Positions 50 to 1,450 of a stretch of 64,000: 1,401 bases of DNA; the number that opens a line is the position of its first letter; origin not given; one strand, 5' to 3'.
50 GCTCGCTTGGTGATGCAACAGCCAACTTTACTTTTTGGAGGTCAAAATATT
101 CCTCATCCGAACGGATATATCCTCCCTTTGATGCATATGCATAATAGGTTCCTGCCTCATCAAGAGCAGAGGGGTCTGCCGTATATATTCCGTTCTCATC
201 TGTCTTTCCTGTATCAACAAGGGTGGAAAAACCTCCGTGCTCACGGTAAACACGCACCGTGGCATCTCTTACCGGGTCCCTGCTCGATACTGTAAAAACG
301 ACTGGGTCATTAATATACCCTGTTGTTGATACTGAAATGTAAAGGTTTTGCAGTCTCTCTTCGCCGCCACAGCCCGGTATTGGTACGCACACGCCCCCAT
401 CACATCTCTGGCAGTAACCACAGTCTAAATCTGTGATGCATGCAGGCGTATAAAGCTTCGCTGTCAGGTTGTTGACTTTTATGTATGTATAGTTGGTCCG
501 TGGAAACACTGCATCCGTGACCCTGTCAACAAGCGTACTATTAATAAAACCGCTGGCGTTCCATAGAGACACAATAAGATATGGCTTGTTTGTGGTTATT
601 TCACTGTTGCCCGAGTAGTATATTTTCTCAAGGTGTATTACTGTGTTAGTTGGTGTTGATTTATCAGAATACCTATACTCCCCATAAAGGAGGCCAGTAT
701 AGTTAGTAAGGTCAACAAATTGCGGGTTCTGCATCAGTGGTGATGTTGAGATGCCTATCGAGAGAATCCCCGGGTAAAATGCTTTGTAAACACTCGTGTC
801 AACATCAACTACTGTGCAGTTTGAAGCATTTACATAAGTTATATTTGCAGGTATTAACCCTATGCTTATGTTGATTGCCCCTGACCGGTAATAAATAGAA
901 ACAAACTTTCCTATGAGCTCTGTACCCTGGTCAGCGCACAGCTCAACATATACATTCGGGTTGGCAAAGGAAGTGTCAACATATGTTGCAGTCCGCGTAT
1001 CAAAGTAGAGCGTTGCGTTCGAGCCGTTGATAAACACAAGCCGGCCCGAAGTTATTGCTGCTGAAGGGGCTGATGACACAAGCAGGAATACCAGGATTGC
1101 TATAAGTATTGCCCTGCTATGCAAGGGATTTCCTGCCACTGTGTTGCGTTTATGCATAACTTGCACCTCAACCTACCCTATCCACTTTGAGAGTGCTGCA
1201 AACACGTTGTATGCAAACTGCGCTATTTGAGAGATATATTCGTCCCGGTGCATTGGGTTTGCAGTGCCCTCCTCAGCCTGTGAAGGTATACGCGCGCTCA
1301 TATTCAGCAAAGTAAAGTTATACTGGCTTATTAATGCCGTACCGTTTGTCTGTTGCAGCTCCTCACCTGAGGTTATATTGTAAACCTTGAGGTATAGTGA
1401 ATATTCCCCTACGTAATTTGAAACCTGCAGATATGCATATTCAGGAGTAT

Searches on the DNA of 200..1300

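Call 67: search_rna_families(source=window, start=200, end=1300, threshold=evalue, max_evalue=1)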
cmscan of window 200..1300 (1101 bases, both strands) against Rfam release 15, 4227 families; matches with E-value up to 1: 1.
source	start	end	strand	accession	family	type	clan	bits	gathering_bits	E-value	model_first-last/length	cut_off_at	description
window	917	1011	-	RF02610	BSR0709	Gene; sRNA;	-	18.5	382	0.011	73-171/318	no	Brucella sRNA 0709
